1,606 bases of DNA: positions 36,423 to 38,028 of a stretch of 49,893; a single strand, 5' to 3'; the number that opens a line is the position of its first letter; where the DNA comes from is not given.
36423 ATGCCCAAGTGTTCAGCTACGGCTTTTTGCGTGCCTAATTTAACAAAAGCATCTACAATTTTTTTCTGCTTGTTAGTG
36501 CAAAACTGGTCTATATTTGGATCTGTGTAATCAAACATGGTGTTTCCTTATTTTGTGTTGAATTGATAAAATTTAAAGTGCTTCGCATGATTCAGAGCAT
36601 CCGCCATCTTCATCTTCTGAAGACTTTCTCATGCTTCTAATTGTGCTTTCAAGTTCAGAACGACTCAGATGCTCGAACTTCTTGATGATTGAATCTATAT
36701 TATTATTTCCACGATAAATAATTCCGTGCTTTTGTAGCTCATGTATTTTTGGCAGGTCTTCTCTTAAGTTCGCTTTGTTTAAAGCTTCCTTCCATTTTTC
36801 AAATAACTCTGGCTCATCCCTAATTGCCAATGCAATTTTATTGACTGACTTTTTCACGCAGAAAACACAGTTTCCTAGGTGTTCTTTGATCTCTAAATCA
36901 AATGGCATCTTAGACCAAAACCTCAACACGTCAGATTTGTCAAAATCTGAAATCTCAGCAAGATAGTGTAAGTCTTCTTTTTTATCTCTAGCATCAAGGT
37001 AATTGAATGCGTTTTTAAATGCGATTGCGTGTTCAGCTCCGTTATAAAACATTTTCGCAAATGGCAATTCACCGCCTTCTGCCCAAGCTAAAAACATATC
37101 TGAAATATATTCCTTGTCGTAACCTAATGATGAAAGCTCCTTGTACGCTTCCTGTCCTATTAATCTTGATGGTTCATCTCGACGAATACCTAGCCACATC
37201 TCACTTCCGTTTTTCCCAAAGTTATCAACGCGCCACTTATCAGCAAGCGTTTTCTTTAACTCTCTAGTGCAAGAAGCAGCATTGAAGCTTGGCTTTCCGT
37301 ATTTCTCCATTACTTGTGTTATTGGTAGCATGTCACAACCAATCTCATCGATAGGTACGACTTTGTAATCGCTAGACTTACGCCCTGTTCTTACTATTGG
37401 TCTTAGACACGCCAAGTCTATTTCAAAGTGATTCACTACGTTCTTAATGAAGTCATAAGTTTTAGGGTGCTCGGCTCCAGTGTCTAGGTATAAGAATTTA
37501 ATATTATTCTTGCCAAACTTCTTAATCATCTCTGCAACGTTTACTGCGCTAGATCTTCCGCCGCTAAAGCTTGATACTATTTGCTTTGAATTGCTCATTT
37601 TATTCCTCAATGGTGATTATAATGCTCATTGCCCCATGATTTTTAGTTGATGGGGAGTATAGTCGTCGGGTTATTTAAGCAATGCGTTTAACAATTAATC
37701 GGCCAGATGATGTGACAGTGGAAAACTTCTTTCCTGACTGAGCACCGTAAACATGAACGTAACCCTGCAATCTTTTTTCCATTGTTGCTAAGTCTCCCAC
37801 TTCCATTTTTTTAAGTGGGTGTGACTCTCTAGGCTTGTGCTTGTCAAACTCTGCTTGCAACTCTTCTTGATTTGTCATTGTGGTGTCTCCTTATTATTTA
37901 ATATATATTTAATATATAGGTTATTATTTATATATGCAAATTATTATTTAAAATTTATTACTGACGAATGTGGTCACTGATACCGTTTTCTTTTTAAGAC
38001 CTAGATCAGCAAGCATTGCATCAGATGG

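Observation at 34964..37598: PAPS-reductase-family enzyme, HTH-metallophosphoesterase and small Rossmann-like protein: candidate DNA/nucleotide-modification module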

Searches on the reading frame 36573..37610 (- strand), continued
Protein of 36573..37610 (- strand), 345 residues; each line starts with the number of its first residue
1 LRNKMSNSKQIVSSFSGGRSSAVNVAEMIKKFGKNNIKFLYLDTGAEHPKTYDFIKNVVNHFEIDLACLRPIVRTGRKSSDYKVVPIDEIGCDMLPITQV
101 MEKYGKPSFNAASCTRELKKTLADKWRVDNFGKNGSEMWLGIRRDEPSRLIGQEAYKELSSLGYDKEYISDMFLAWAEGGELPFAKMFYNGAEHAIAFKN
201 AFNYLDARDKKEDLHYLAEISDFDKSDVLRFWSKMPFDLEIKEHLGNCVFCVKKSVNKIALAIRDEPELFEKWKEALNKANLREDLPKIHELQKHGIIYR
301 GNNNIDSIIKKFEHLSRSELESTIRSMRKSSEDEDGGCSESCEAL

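Call 70: search_dna_similar(query=window:36573-37598:-, collection=phages, mode=protein, max_rows=60, rows=spread)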
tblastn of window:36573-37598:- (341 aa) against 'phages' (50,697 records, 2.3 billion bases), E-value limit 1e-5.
Records with a match: 528; places in all: 528; records where one place covers at least 80% of the query: 419.
Best place of each record, by identity: <60% 528.
By first word of the organism name: Vibrio 340; Salmonella 62; Escherichia 26; Stx2a-converting 26; Klebsiella 16; Riemerella 16; Acinetobacter 5; Erwinia 4; Enterobacteria 4; Shigella 3; and 20 more.
By host as written in the record: - 329; Vibrio breoganii 18; Vibrio crassostreae 17; Salmonella enterica 14; Salmonella sp. 12; Salmonella enterica subsp. enterica serovar Typhimurium 11; Escherichia coli 8; Vibrio cyclitrophicus 7; and 69 more.
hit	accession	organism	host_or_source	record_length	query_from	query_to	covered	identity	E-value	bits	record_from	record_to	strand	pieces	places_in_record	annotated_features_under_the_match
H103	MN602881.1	Erwinia phage Midgardsormr38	Erwinia persicina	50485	2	325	95%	39.7%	9e-64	224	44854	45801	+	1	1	phosphoadenosine phosphosulfate reductase family protein | YlcG family protein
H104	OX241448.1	Vibrio phage 284E43-1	Seawater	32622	8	325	84%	42.6%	2e-26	228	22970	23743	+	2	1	putative protein NinC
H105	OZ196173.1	Vibrio phage K198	Seawater and oysters mix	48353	8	324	93%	37.8%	2e-54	197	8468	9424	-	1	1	phosphoadenosine phosphosulfate reductase | hypothetical protein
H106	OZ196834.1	Vibrio phage 98E28-3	Seawater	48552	8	324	93%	37.8%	2e-54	197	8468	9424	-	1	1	phosphoadenosine phosphosulfate reductase | hypothetical protein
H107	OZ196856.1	Vibrio phage 99E34-1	Seawater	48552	8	324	93%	37.8%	2e-54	197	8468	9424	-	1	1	phosphoadenosine phosphosulfate reductase | hypothetical protein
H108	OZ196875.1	Vibrio phage 98E28-4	Seawater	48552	8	324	93%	37.8%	2e-54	197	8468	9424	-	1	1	phosphoadenosine phosphosulfate reductase | hypothetical protein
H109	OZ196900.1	Vibrio phage 99E28-1b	Seawater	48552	8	324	93%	37.8%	2e-54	197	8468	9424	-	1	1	phosphoadenosine phosphosulfate reductase | hypothetical protein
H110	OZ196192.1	Vibrio phage K121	Seawater and oysters mix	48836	8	324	93%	37.8%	2e-54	197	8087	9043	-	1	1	phosphoadenosine phosphosulfate reductase | hypothetical protein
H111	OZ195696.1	Vibrio phage K215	Seawater and oysters mix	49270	8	324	93%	37.8%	2e-54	197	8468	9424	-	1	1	phosphoadenosine phosphosulfate reductase | hypothetical protein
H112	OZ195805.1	Vibrio phage K201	Seawater and oysters mix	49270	8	324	93%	37.8%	2e-54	197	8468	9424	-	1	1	phosphoadenosine phosphosulfate reductase | hypothetical protein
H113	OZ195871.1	Vibrio phage K92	Seawater and oysters mix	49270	8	324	93%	37.8%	2e-54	197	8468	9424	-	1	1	phosphoadenosine phosphosulfate reductase | hypothetical protein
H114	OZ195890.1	Vibrio phage K166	Seawater and oysters mix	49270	8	324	93%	37.8%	2e-54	197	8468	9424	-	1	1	phosphoadenosine phosphosulfate reductase | hypothetical protein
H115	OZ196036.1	Vibrio phage K147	Seawater and oysters mix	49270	8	324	93%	37.8%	2e-54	197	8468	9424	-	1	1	phosphoadenosine phosphosulfate reductase | hypothetical protein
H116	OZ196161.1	Vibrio phage K79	Seawater and oysters mix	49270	8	324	93%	37.8%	2e-54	197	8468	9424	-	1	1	phosphoadenosine phosphosulfate reductase | hypothetical protein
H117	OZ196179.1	Vibrio phage K190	Seawater and oysters mix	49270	8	324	93%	37.8%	2e-54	197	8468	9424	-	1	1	phosphoadenosine phosphosulfate reductase | hypothetical protein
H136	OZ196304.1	Vibrio phage 1258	Seawater and oysters mix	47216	1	316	93%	33.8%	1e-52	192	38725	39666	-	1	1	phosphoadenosine phosphosulfate reductase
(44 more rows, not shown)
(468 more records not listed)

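Call 74: get_annotated_region(hit=H104, flank=5000)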
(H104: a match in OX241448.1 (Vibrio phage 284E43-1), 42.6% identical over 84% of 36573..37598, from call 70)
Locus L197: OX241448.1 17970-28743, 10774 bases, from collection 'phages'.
description: Vibrio phage 284E43-1 genome assembly, chromosome: VP115E34_1.
organism: Vibrio phage 284E43-1 (NCBI taxid 2963187)
taxonomy: Viruses; Duplodnaviria; Heunggongvirae; Uroviricota; Caudoviricetes
host: -; source: Seawater; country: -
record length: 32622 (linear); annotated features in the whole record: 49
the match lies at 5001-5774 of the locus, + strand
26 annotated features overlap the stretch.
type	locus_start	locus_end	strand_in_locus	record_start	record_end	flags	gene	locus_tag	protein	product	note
CDS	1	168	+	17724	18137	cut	-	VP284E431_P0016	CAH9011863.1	TMhelix containing protein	-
CDS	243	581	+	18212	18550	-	-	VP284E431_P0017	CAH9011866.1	conserved hypothetical protein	-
CDS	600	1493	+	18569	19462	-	-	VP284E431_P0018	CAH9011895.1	putative coil containing protein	-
CDS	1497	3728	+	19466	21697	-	-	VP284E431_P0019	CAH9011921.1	putative coil containing protein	-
CDS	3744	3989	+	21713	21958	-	-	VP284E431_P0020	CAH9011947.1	conserved hypothetical protein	-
CDS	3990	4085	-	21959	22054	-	-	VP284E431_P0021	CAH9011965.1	hypothetical protein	-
CDS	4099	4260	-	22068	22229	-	-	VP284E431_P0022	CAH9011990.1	hypothetical protein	-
CDS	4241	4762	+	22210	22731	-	-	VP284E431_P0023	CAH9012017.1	conserved hypothetical protein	-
CDS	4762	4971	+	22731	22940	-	-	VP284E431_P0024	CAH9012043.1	conserved hypothetical protein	-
CDS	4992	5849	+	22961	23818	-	-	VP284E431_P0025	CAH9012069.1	putative protein NinC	-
CDS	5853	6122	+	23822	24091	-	-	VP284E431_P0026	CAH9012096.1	winged helix-turn-helix DNA-binding domainprotein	-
CDS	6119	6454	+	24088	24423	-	-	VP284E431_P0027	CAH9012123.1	hypothetical protein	-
CDS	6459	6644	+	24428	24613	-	-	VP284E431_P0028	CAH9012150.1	putative coil containing protein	-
CDS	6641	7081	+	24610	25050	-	-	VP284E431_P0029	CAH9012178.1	TMhelix containing protein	-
CDS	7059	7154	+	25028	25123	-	-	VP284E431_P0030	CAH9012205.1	hypothetical protein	-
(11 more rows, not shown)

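Call 97: get_annotated_region(hit=H136, flank=5000)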
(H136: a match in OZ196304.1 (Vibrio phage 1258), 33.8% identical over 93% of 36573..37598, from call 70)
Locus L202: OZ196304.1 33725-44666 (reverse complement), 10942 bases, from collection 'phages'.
description: Vibrio phage 1258 genome assembly, chromosome: VP1258_1.
organism: Vibrio phage 1258 (NCBI taxid 3104829)
taxonomy: Viruses
host: -; source: Seawater and oysters mix; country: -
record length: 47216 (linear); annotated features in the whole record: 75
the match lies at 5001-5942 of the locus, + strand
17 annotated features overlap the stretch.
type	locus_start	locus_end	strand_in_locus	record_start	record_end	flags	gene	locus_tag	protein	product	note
CDS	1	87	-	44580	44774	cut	-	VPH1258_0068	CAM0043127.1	hypothetical protein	-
CDS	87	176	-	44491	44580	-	-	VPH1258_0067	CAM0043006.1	hypothetical protein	-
CDS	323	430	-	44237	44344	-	-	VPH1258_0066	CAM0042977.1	hypothetical protein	-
CDS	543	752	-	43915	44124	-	-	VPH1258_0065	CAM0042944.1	hypothetical protein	-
CDS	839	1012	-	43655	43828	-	-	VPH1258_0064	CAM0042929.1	hypothetical protein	-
CDS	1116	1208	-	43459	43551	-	-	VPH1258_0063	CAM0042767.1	hypothetical protein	-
CDS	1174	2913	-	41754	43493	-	-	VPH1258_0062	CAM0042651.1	hypothetical protein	-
CDS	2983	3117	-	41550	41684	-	-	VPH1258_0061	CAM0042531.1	hypothetical protein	-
CDS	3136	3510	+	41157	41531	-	-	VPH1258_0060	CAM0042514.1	hypothetical protein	-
CDS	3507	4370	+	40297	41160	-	-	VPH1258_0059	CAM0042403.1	hypothetical protein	-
CDS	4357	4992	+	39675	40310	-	-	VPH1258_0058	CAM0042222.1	hypothetical protein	-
CDS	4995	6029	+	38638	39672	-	-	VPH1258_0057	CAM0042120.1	phosphoadenosine phosphosulfate reductase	-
CDS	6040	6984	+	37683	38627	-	-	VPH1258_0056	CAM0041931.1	exonuclease recombination-associated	-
CDS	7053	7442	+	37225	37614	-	-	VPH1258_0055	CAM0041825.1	hypothetical protein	-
CDS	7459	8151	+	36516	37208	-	-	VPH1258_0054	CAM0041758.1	hypothetical protein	-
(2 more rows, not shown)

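Call 99: fold_search(model_id=the predicted structure, library=viral)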
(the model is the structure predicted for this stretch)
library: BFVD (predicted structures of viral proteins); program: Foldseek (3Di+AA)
matches with E <= 10: 428; with E <= 0.001: 9
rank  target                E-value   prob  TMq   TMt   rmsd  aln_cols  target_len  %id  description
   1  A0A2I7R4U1            4.2e-24  1.00  0.79  0.75   3.1       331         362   26  (no name in the UniProt tables at hand)
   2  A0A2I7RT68            3.8e-09  1.00  0.41  0.53   5.7       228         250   22  (no name in the UniProt tables at hand)
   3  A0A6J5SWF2            2.7e-05  1.00  0.33  0.53  15.4       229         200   19  Phosphoadenosine phosphosulphate reductase [uncultured Caudovirales phage]
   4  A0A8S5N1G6            3.3e-05  1.00  0.43  0.56   8.1       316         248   15  Phosphoadenosine-phosphosulfate reductase [Siphoviridae sp. ctnks32]
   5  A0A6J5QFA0            4.1e-05  1.00  0.36  0.35  14.7       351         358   14  COG3969 Predicted phosphoadenosine phosphosulfate sulfotransferase [uncultured Caudovirales phage]
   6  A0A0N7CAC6            2.6e-04  1.00  0.24  0.53   5.6       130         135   30  Putative terminase large subunit [Salmonella phage 35]
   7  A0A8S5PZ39            4.4e-04  1.00  0.29  0.49   3.5       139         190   19  Phosphoadenosine-phosphosulfate reductase (Fragment) [Myoviridae sp. ctQYc56]
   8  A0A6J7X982            7.9e-04  0.98  0.28  0.34  13.0       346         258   14  7-cyano-7-deazaguanine synthase [uncultured Caudovirales phage]
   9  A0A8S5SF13            9.8e-04  1.00  0.29  0.41   7.8       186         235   17  3'-phosphoadenosine 5'-phosphosulfate sulfotransferase [Podoviridae sp. ctZih56]
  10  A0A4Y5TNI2            1.4e-03  0.99  0.27  0.26  20.3       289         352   16  7-cyano-7-deazaguanine synthase [Pseudomonas virus PBPA162]
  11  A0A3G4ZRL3            2.7e-03  0.96  0.31  0.17  18.8       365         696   13  tRNA(Ile)-lysidine synthetase [Dasosvirus sp.]
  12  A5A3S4                4.2e-03  0.85  0.26  0.29  20.1       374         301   13  (no name in the UniProt tables at hand)
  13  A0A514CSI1            5.2e-03  1.00  0.30  0.47   9.1       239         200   12  7-cyano-7-deazaguanine synthase [Achromobacter phage Motura]
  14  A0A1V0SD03            5.8e-03  1.00  0.22  0.23   4.2       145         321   18  riboflavin kinase [Indivirus ILV1]
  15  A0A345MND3            7.2e-03  0.99  0.35  0.47  14.4       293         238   10  (no name in the UniProt tables at hand)
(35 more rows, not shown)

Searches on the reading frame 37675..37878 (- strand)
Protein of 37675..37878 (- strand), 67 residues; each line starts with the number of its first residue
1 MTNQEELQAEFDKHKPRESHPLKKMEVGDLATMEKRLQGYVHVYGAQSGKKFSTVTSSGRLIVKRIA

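Call 3: search_protein_families(library=pfam, proteins=[window:37675-37878:-], max_evalue=0.1)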
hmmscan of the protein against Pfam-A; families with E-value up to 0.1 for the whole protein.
window:37675-37878:- (67 aa): 0 families

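Call 4: search_protein_families(library=phrogs, proteins=[window:37675-37878:-], max_evalue=0.01)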
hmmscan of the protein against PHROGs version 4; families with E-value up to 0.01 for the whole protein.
window:37675-37878:- (67 aa): 1 family
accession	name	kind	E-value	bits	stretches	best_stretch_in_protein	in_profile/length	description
phrog_28399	-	unknown function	1.3e-06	29.3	1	8-66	8-72/73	-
